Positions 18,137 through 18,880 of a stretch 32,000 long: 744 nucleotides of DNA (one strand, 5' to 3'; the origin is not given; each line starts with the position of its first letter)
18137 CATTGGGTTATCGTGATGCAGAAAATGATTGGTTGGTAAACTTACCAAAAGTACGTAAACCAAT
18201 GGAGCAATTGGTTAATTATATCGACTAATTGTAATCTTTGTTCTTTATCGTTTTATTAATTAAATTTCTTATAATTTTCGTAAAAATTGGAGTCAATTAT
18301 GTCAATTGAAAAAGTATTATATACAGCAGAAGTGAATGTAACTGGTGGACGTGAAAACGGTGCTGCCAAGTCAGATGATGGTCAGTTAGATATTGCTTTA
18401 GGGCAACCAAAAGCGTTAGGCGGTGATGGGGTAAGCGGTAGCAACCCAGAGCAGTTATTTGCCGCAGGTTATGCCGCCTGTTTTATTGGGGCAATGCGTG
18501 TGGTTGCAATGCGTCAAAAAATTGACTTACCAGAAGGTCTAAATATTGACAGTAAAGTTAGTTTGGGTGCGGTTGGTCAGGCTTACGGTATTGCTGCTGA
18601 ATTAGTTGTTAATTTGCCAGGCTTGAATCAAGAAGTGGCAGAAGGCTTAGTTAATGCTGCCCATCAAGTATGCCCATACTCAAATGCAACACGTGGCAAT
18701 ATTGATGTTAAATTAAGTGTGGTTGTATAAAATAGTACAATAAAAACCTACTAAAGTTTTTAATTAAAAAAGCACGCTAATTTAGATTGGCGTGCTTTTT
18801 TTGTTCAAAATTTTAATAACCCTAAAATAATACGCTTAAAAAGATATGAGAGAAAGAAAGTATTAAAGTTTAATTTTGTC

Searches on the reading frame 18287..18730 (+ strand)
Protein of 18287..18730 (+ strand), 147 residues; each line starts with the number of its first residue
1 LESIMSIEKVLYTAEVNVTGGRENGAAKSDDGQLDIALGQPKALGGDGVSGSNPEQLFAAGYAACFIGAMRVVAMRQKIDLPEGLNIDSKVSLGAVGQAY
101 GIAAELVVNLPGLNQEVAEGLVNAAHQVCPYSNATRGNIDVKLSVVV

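Call 78: search_protein_families(library=pfam, proteins=[window:18287-18730:+], max_evalue=0.00001)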
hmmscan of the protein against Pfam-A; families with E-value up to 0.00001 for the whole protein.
window:18287-18730:+ (147 aa): 1 family
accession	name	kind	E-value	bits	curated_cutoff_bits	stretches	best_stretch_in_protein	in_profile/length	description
PF02566.24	OsmC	-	1.1e-15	58.2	27.5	1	51-143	5-99/100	OsmC-like protein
